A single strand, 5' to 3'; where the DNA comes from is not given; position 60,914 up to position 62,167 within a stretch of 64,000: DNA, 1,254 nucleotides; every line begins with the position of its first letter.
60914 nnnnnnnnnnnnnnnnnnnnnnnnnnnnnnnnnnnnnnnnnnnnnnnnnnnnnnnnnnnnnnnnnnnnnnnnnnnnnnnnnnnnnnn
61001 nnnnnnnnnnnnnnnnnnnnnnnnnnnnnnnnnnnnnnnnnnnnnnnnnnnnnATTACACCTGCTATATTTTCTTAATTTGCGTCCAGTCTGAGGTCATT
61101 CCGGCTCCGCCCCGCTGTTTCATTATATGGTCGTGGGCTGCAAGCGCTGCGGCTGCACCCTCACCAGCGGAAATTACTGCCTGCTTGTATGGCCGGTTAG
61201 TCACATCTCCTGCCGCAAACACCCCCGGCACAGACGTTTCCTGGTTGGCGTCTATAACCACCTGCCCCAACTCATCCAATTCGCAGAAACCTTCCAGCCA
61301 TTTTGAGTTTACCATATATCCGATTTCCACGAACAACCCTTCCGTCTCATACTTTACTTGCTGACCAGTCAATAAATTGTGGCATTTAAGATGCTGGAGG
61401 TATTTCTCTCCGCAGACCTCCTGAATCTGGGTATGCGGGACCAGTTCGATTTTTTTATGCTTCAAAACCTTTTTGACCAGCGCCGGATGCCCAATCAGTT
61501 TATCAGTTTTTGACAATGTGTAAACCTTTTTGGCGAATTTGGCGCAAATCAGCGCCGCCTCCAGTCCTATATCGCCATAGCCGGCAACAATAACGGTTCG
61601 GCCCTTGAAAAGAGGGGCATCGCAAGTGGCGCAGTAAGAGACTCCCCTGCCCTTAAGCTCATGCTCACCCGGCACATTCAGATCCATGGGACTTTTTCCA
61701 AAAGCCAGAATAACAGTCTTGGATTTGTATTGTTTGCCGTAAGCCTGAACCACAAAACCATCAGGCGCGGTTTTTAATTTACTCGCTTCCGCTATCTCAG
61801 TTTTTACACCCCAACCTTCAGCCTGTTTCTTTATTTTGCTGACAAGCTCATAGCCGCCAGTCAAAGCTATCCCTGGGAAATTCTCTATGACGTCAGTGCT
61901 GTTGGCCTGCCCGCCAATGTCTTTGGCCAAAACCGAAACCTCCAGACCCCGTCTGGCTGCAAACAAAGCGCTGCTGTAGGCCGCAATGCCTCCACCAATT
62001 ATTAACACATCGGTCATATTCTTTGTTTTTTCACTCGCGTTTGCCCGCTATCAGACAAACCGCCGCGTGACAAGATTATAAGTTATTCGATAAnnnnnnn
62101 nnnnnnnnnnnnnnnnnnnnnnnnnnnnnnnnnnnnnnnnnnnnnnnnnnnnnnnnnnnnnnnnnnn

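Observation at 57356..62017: Redox gene cluster with three thioredoxin-reductase paralogues, a cupredoxin, DUF3105 and an alpha/beta hydrolase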

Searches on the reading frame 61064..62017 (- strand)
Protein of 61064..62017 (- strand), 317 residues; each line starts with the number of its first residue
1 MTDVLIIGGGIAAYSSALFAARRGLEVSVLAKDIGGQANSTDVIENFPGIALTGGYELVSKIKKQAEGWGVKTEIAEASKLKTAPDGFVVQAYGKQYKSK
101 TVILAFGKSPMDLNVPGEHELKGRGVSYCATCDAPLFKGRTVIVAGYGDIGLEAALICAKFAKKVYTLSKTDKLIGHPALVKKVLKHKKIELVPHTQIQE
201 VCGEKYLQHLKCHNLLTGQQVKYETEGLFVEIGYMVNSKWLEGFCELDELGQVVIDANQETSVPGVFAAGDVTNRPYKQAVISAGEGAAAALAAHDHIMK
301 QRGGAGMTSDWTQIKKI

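Call 3: search_protein_families(library=pfam, proteins=[window:61064-62017:-], max_evalue=0.01)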
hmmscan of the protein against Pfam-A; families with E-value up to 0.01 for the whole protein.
window:61064-62017:- (317 aa): 12 families
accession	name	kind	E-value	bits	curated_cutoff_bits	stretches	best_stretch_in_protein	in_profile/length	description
PF07992.20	Pyr_redox_2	-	1.1e-40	140.4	26.1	1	3-287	2-291/291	Pyridine nucleotide-disulphide oxidoreductase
PF13738.12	Pyr_redox_3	-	1.8e-16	60.7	30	1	79-270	105-305/305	Pyridine nucleotide-disulphide oxidoreductase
PF00070.33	Pyr_redox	-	2.6e-10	41.1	22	1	142-204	2-69/82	Pyridine nucleotide-disulphide oxidoreductase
PF00890.30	FAD_binding_2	-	7.5e-08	32.4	20.4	1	3-33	1-31/414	FAD binding domain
PF01266.30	DAO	-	7.3e-06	26.2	27.9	1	3-40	1-39/353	FAD dependent oxidoreductase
PF13450.12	NAD_binding_8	-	9e-05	23.1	21.9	1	6-49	1-42/68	NAD(P)-binding Rossmann-like domain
PF12831.13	FAD_oxidored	-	0.00025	20.9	27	1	3-39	1-39/416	FAD dependent oxidoreductase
PF01134.28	GIDA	-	0.00025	20.7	22.1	0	3-63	1-57/391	Glucose inhibited division protein A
PF01262.27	AlaDh_PNT_C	-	0.00057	19.8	23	0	3-34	30-61/214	Alanine dehydrogenase/PNT, C-terminal domain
PF13241.12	NAD_binding_7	-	0.00062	20.8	22.1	0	3-39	9-43/104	Putative NAD(P)-binding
PF00208.27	ELFV_dehydrog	-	0.0033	17.6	23.4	1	123-178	11-71/241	Glutamate/Leucine/Phenylalanine/Valine dehydrogenase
PF03486.20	HI0933_like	-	0.0066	16.3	50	0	3-32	2-31/244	HI0933-like protein Rossmann domain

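Call 4: search_protein_families(library=ncbifam, proteins=[window:61064-62017:-], max_evalue=0.01)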
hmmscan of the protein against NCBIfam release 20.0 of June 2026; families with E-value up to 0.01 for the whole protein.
window:61064-62017:- (317 aa): 86 families (the best 25 are shown)
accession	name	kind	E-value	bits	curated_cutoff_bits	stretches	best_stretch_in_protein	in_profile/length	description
TIGR01292.1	TRX_reduct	equivalog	2.8e-82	275.9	343.45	1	3-297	2-299/300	thioredoxin-disulfide reductase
TIGR03140.1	AhpF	equivalog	1.4e-78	264.7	502.9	1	2-301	213-515/515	alkyl hydroperoxide reductase subunit F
TIGR03143.1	AhpF_homolog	hypoth_equivalog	6.6e-67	226.3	687.65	1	2-311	5-321/555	putative alkyl hydroperoxide reductase F subunit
NF007614.0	PRK10262.1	equivalog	1.6e-39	136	644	1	3-296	8-312/321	thioredoxin-disulfide reductase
TIGR01350.1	lipoamide_DH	equivalog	4.7e-21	75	408.8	2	91-291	122-326/461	dihydrolipoyl dehydrogenase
TIGR02053.1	MerA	equivalog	5.3e-18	65.2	454.45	1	93-297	122-331/465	mercury(II) reductase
TIGR04018.1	Bthiol_YpdA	hypoth_equivalog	9.5e-14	50.9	339.9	1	77-277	92-293/316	YpdA family putative bacillithiol disulfide reductase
NF004945.0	PRK06292.2-3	equivalog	6.1e-13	48.5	494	1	62-274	97-306/457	dihydrolipoyl dehydrogenase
NF004776.0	PRK06116.1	equivalog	5.5e-12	45.4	480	1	89-275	122-307/450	glutathione-disulfide reductase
NF005883.0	PRK07845.1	equivalog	1e-11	44.5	479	2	1-73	2-71/466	NAD(P)H-quinone dehydrogenase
NF041853.1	hythiocyan_redase_MerA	equivalog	2.9e-11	42.9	650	1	141-273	162-295/440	hypothiocyanous acid reductase MerA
TIGR01424.1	gluta_reduc_2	equivalog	3.3e-11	42.4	606.05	1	88-277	120-307/446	glutathione-disulfide reductase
NF004943.0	PRK06292.2-1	equivalog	7.8e-11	41.4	432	1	96-275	129-310/456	dihydrolipoyl dehydrogenase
NF010311.1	PRK13748.1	subfamily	1e-10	41.1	600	1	142-292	272-422/560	mercury(II) reductase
TIGR01421.1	gluta_reduc_1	equivalog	5.3e-10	39.1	556.15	1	90-277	121-309/450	glutathione-disulfide reductase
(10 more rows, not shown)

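Call 6: search_solved_structures(query=window:61064-62017:-, max_evalue=1e-20)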
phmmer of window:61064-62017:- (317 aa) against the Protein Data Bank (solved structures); distinct sequences matched with E-value up to 1e-20: 48.
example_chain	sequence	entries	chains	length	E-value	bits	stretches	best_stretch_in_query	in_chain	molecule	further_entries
1fl2_A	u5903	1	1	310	1.7e-56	194.9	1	3-301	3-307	ALKYL HYDROPEROXIDE REDUCTASE SUBUNIT F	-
1hyu_A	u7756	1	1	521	7.6e-56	192.7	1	3-300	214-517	ALKYL HYDROPEROXIDE REDUCTASE SUBUNIT F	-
4o5q_A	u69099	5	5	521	8.1e-56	192.6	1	3-301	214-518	Alkyl hydroperoxide reductase subunit F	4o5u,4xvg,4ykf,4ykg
3f8p_A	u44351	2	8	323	2.3e-54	187.8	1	3-303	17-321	Thioredoxin reductase (TrxB-3)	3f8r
7jyp_A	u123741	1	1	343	1.2e-53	185.6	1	3-291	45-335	Thioredoxin reductase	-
3f8d_A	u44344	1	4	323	4.5e-53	183.6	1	3-303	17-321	Thioredoxin reductase (TrxB-3)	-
7p9d_A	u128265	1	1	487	8e-53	182.8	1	1-298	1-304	Thioredoxin reductase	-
2q7v_A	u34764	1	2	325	7.3e-52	179.6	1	3-295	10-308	Thioredoxin reductase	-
7p9e_A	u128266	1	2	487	1.9e-51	178.3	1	1-298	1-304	Thioredoxin reductase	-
4zn0_A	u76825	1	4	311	4.7e-50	173.7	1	1-301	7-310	Thioredoxin reductase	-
3cty_A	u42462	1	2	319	6.1e-50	173.3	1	3-296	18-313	Thioredoxin reductase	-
3r9u_A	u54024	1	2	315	2.5e-49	171.3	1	1-298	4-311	Thioredoxin reductase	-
5uth_A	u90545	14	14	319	2.6e-49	171.3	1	3-298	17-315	Thioredoxin reductase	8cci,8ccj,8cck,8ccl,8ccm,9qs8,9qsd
4a5l_A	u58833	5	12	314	9e-49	169.5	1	3-295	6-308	THIOREDOXIN REDUCTASE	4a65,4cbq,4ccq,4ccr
2a87_A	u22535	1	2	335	1.5e-48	168.7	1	2-299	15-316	Thioredoxin reductase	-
5j60_A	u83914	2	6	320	1.3e-37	132.8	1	3-303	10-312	Thioredoxin reductase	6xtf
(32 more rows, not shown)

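Call 31: find_homologous_proteins(query=window:61064-62017:-, max_evalue=1e-10)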
Query window:61064-62017:- (317 aa): 7598 proteins with E <= 1e-10 among 8000 candidates; the best 120 are listed.
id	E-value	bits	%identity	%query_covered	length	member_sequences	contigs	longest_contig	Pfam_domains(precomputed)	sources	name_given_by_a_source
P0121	1.8e-207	706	100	100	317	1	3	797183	PF01266.31,PF00890.31,PF07992.21,PF00070.34,PF13738.13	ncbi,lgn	-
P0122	5.0e-170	583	80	100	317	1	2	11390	PF01266.31,PF00890.31,PF07992.21,PF00070.34,PF13738.13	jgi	jgi:thioredoxin reductase (NADPH)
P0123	1.8e-165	568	79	100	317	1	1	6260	PF00890.31,PF07992.21,PF00070.34,PF13738.13,PF12831.14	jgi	jgi:thioredoxin reductase (NADPH)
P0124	9.5e-163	559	77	100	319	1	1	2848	PF00890.31,PF07992.21,PF00070.34,PF13738.13,PF01134.29,PF12831.14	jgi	jgi:thioredoxin reductase (NADPH)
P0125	8.1e-161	552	77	100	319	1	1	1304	PF00890.31,PF07992.21,PF00070.34,PF13738.13,PF12831.14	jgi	jgi:thioredoxin reductase (NADPH)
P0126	1.4e-160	552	76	100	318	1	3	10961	PF00890.31,PF07992.21,PF00070.34,PF13738.13,PF12831.14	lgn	-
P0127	1.5e-160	551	77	100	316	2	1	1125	PF07992.21,PF00070.34,PF13738.13,PF12831.14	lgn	-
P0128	1.0e-158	545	77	100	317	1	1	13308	PF01266.31,PF00890.31,PF07992.21,PF00070.34,PF13738.13,PF12831.14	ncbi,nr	ncbi:MAG: FAD-dependent oxidoreductase [Candidatus Doudnabacteria bacterium]|nr:FAD-dependent oxidor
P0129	6.3e-158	543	76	100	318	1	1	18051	PF00890.31,PF07992.21,PF00070.34,PF13738.13,PF12831.14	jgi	jgi:thioredoxin reductase (NADPH)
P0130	4.0e-157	540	74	100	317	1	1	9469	PF01266.31,PF00890.31,PF07992.21,PF00070.34,PF13738.13,PF01134.29,PF12831.14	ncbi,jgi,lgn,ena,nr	ncbi:MAG TPA: FAD-dependent oxidoreductase [Candidatus Binatia bacterium]|nr:FAD-dependent oxidoredu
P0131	3.8e-156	537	74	99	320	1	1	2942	PF00890.31,PF07992.21,PF00070.34,PF13738.13,PF01134.29,PF12831.14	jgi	jgi:thioredoxin reductase (NADPH)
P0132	9.2e-153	526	74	100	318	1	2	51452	PF01266.31,PF00890.31,PF07992.21,PF00070.34,PF13738.13,PF12831.14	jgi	jgi:thioredoxin reductase (NADPH)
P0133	7.7e-152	523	73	100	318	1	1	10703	PF01266.31,PF00890.31,PF07992.21,PF00070.34,PF13738.13,PF12831.14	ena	-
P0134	1.4e-150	519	72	100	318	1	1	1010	PF01266.31,PF13450.13,PF00890.31,PF07992.21,PF00070.34,PF13738.13,PF12831.14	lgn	-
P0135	4.9e-150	517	75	97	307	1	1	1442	PF07992.21,PF13738.13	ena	-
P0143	1.4e-144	499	70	100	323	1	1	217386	PF00890.31,PF07992.21,PF00070.34,PF13738.13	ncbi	-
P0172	5.1e-123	428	61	100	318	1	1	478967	PF01266.31,PF00890.31,PF07992.21,PF00070.34,PF13738.13,PF01134.29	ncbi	-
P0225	8.2e-116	405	57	100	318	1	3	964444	PF01266.31,PF00890.31,PF07992.21,PF00070.34,PF13738.13,PF01134.29,PF12831.14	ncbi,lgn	ncbi:MAG: FAD-dependent oxidoreductase [Candidatus Doudnabacteria bacterium]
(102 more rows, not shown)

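Call 37: find_encoding_contigs(protein=P0225, flank=7000, max_places=2)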
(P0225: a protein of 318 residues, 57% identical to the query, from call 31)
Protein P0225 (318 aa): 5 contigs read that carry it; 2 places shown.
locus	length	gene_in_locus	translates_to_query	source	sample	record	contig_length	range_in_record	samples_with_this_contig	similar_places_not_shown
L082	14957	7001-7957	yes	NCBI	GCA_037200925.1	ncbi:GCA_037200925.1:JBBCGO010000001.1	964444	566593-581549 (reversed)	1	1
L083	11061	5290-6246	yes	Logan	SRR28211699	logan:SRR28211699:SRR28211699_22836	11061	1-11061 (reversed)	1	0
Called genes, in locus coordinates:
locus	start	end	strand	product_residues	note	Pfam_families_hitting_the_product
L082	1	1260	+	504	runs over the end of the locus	PF07690:MFS_1, PF13347:MFS_2 (weak)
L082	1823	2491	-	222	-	-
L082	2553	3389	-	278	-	PF00561:Abhydrolase_1, PF00975:Thioesterase, PF12146:Hydrolase_4, PF12697:Abhydrolase_6, PF03096:Ndr, PF12695:Abhydrolase_5 (faint), PF06821:Ser_hydrolase (faint)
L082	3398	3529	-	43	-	-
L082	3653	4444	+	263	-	PF03070:TENA_THI-4 (weak), PF14518:Haem_oxygenas_2 (weak)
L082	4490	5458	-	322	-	-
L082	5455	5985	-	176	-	PF07638:Sigma70_ECF (weak), PF04542:Sigma70_r2, PF08281:Sigma70_r4_2, PF04545:Sigma70_r4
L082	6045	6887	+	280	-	PF00763:THF_DHG_CYH, PF02882:THF_DHG_CYH_C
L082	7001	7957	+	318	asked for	PF00070:Pyr_redox (faint), PF00890:FAD_binding_2 (weak), PF01134:GIDA, PF01266:DAO (weak), PF07992:Pyr_redox_2, PF12831:FAD_oxidored (faint), PF13738:Pyr_redox_3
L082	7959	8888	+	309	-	PF00890:FAD_binding_2 (faint), PF01134:GIDA (faint), PF01266:DAO (faint), PF01946:Thi4 (faint), PF03486:HI0933_like (faint), PF07992:Pyr_redox_2, PF13738:Pyr_redox_3, PF00070:Pyr_redox, +2 more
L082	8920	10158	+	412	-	PF02812:ELFV_dehydrog_N, PF00208:ELFV_dehydrog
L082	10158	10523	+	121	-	PF13473:Cupredoxin_1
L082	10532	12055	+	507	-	-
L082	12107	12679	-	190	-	PF08207:EFP_N, PF01132:EFP, PF09285:Elong-fact-P_C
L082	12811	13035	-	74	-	PF01084:Ribosomal_S18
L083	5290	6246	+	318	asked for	PF00070:Pyr_redox (faint), PF00890:FAD_binding_2 (weak), PF01134:GIDA, PF01266:DAO (weak), PF07992:Pyr_redox_2, PF12831:FAD_oxidored (faint), PF13738:Pyr_redox_3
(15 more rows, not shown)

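Call 38: find_encoding_contigs(protein=P0172, flank=7000, max_places=2)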
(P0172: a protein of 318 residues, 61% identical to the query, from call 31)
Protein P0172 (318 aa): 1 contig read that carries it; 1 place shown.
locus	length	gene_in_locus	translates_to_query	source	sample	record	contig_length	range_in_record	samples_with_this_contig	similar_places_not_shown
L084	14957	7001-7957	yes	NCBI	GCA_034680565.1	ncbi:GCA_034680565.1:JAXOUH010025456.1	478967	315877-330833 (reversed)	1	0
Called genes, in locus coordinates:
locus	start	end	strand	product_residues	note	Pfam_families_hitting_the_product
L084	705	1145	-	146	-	-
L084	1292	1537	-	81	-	PF01541:GIY-YIG, PF10544:T5orf172 (weak)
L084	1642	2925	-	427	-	PF05697:Trigger_N, PF00254:FKBP_C, PF05698:Trigger_C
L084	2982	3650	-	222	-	-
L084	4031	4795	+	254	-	-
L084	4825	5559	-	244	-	-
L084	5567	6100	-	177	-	PF04542:Sigma70_r2, PF08281:Sigma70_r4_2, PF04545:Sigma70_r4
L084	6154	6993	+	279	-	PF00763:THF_DHG_CYH, PF02882:THF_DHG_CYH_C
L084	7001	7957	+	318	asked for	PF00070:Pyr_redox (faint), PF00890:FAD_binding_2 (faint), PF01134:GIDA (faint), PF01266:DAO (faint), PF07992:Pyr_redox_2, PF13738:Pyr_redox_3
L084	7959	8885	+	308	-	PF00890:FAD_binding_2 (faint), PF01134:GIDA (faint), PF01266:DAO (faint), PF01946:Thi4 (faint), PF03486:HI0933_like (faint), PF07992:Pyr_redox_2, PF13738:Pyr_redox_3, PF00070:Pyr_redox, +2 more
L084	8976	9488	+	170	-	PF11303:DUF3105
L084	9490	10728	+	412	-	PF02812:ELFV_dehydrog_N, PF00208:ELFV_dehydrog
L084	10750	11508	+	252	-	PF13473:Cupredoxin_1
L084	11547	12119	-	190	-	PF08207:EFP_N, PF01132:EFP, PF09285:Elong-fact-P_C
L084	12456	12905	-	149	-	PF00436:SSB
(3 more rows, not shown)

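Call 39: find_encoding_contigs(protein=P0143, flank=7000, max_places=2)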
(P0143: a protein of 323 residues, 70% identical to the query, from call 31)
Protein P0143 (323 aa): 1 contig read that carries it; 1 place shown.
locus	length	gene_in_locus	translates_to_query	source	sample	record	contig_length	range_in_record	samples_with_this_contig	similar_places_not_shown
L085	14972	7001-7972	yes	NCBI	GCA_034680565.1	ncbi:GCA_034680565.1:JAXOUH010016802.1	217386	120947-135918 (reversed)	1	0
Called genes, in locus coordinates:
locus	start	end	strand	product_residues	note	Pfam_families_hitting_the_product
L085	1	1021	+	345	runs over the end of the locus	PF02547:Queuosine_synth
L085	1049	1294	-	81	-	-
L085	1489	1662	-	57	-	-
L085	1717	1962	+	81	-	-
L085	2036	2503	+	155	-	-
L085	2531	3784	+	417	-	PF01551:Peptidase_M23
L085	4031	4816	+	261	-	PF14518:Haem_oxygenas_2, PF03070:TENA_THI-4 (faint)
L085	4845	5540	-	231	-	-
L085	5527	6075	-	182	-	PF04542:Sigma70_r2, PF08281:Sigma70_r4_2, PF04545:Sigma70_r4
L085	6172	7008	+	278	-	PF00763:THF_DHG_CYH, PF02882:THF_DHG_CYH_C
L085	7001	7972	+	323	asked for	PF00070:Pyr_redox (faint), PF00890:FAD_binding_2 (faint), PF07992:Pyr_redox_2, PF13738:Pyr_redox_3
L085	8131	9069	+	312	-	PF01266:DAO (faint), PF01946:Thi4 (faint), PF03486:HI0933_like (faint), PF07992:Pyr_redox_2, PF12831:FAD_oxidored (faint), PF13738:Pyr_redox_3, PF00743:FMO-like (weak), PF00070:Pyr_redox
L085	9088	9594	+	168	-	PF11303:DUF3105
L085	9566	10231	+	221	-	PF00561:Abhydrolase_1, PF12146:Hydrolase_4, PF12697:Abhydrolase_6, PF00326:Peptidase_S9 (faint)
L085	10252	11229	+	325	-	PF00070:Pyr_redox (faint), PF00890:FAD_binding_2 (faint), PF01266:DAO (faint), PF07992:Pyr_redox_2, PF13738:Pyr_redox_3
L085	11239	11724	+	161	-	PF13473:Cupredoxin_1 (weak), PF20944:StcE_b-sandwich (faint)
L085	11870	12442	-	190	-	PF08207:EFP_N, PF01132:EFP, PF09285:Elong-fact-P_C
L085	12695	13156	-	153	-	PF00436:SSB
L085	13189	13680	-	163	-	PF01250:Ribosomal_S6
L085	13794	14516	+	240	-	-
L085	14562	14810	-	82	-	-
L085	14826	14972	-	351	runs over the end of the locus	PF01926:MMR_HSR1, PF02421:FeoB_N, PF06071:YchF-GTPase_C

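Call 52: search_protein_representatives(protein=window:61064-62017:-)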
Query: 317 residues. Proteins with E-value up to 0.001 (for the whole library): 22190; up to 1e-10: 9728; up to 1e-30: 2366. The best 150 are listed.
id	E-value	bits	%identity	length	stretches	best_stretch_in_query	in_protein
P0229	8.4e-116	402.8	57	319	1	1-317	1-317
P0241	6.2e-105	367.1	67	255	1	54-298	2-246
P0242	6.8e-85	301.3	47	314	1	1-312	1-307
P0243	5.9e-80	285.1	35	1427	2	4-296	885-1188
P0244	2.6e-75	269.8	43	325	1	3-315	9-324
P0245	8.2e-75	268.2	42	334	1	3-314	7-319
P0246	3.7e-73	262.8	42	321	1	3-314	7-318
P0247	3.7e-71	256.2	41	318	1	2-311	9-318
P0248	6.2e-71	255.4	44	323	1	3-312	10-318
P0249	1.7e-70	254.0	43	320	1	4-301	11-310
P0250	9.4e-70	251.6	43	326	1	2-316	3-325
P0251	2.0e-69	250.5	40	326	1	2-315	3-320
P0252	3.2e-69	249.8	40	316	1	1-311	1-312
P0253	3.9e-69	249.6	41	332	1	1-315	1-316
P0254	5.6e-69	249.0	43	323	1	3-316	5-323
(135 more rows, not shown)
